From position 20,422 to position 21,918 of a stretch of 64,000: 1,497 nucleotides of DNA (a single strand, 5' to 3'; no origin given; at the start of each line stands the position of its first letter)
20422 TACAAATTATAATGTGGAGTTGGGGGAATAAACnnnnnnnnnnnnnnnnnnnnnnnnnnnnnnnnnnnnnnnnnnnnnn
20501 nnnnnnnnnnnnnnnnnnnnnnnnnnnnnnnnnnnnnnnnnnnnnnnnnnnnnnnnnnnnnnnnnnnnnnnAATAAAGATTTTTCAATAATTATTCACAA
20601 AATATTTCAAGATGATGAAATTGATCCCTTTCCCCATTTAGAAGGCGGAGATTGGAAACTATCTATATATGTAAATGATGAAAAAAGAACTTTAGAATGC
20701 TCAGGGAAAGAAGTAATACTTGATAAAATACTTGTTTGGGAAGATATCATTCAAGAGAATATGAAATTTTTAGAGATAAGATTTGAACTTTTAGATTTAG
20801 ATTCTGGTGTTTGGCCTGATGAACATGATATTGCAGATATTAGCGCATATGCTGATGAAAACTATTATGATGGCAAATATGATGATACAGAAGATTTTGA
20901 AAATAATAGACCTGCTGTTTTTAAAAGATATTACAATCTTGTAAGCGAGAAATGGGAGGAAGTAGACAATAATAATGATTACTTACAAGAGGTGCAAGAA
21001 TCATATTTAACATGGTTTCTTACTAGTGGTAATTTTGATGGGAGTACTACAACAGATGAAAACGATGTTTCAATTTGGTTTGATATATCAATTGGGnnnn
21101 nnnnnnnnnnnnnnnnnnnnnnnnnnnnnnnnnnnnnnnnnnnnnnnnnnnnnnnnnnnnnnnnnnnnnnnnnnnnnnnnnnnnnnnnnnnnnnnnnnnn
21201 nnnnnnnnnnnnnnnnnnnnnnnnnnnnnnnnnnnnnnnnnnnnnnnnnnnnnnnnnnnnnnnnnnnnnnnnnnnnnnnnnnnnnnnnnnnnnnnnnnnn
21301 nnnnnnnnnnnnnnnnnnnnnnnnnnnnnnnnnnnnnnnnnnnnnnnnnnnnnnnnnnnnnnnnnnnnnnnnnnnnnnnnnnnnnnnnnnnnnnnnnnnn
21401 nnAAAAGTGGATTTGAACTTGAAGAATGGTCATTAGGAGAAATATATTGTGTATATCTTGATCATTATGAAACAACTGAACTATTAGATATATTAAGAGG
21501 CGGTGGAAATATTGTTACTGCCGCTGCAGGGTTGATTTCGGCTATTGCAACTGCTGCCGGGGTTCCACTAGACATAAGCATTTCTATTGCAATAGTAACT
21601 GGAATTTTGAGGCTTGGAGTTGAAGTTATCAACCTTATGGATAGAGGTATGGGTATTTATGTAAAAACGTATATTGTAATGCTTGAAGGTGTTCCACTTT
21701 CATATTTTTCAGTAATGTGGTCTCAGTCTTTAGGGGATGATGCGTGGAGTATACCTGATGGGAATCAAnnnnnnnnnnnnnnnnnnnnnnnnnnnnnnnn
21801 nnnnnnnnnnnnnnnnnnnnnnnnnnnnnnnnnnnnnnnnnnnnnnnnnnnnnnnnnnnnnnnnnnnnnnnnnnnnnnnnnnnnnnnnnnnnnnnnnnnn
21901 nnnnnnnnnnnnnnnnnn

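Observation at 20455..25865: Three-gene secreted module sharing a PKD-like domain, centred on a clostripain-type (C11) peptidase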

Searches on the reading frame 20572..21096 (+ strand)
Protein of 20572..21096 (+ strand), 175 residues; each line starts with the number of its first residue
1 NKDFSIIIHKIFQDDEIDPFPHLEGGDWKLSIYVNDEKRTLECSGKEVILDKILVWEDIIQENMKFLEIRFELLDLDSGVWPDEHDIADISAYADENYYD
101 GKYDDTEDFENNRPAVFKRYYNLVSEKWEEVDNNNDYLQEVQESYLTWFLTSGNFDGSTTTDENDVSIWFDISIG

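Call 74: search_solved_structures(query=A4, max_evalue=10, show_alignments=2)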
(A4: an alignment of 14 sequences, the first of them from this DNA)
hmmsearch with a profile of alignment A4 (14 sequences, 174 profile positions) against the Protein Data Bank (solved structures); distinct sequences matched with E-value up to 10: 5.
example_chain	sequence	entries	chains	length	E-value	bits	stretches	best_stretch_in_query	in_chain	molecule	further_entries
5kwa_A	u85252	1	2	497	0.51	13.5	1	79-141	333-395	Proteasome-associated ATPase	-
5kzf_A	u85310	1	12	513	0.53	13.5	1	79-141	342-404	Proteasome-associated ATPase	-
7ljf_A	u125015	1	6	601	0.69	13.1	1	79-141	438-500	AAA ATPase forming ring-shaped complexes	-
7px9_A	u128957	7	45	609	0.7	13.1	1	79-141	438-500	AAA ATPase forming ring-shaped complexes | Proteasome-associated ATPase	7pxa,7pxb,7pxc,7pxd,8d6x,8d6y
1pbj_A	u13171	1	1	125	1.8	11.8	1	16-78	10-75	hypothetical protein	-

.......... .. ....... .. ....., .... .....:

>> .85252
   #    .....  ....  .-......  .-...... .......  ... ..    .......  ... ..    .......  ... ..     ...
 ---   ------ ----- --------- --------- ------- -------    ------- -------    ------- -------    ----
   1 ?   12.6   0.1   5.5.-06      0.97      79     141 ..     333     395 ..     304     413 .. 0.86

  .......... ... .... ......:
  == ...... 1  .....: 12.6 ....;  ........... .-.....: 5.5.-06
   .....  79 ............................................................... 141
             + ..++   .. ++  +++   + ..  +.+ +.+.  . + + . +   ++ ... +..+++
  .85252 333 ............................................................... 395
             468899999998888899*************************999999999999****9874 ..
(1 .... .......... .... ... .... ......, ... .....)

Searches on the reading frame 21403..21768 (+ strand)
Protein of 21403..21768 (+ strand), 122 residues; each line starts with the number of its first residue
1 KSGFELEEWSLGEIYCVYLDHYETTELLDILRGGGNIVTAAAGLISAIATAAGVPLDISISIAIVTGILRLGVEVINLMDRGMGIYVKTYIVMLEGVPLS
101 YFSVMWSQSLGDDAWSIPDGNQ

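Call 61: search_protein_representatives(protein=window:21403-21768:+)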
Query: 122 residues. Proteins with E-value up to 0.001 (for the whole library): 8; up to 1e-10: 5; up to 1e-30: 1. The best 8 are listed.
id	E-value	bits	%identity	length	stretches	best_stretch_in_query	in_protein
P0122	1.9e-43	163.5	65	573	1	1-122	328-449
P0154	8.7e-25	103.3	52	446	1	1-108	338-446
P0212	4.2e-16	75.2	66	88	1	5-63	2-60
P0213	1.4e-12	63.9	40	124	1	1-88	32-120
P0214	1.8e-12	63.5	34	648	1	2-111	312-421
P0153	2.9e-07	46.7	32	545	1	1-118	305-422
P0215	3.7e-04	36.7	39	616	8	4-26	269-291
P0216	5.2e-04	36.2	41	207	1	11-91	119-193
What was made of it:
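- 21403..21768 (+): p1M: orphan domain (aa 317-438) made of two beta-hairpins and three hydrophobic or amphipathic helices. Only 8 cluster representatives among 1.84 billion proteins (call 61).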

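Call 62: search_protein_families(library=pfam, proteins=[P0214, P0215, P0216, P0213], max_evalue=0.01)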
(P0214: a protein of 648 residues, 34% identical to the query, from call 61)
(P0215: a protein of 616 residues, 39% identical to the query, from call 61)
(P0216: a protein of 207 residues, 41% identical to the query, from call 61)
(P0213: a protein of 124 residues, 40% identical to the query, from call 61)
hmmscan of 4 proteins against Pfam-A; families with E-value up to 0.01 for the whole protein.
P0214 (648 aa): 5 families
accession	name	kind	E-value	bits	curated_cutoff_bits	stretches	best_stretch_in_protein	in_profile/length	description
PF18911.6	PKD_4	-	6.4e-17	61.8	27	3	534-607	10-77/85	PKD domain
PF00801.26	PKD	-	9.9e-14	51.5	23.5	2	549-606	24-73/80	PKD domain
PF07495.19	Y_Y_Y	-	4.9e-07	30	26.6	1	556-603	4-51/65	Y_Y_Y domain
PF22352.2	K319L-like_PKD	-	0.00021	21.6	27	1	540-605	10-75/84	K319L-like, PKD domain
PF25788.1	Ig_Rha78A_N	-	0.00024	21.8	27.4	0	588-616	73-101/105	Rha78A-like, N-terminal immunoglobulin domain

P0215 (616 aa): 1 family
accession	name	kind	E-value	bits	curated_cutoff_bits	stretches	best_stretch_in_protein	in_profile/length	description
PF21182.2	FOG1-like_PR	-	1.9e-06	28.1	27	0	366-400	25-62/97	Zinc finger protein ZFPM1-like, PR domain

P0216 (207 aa): 0 families

P0213 (124 aa): 0 families
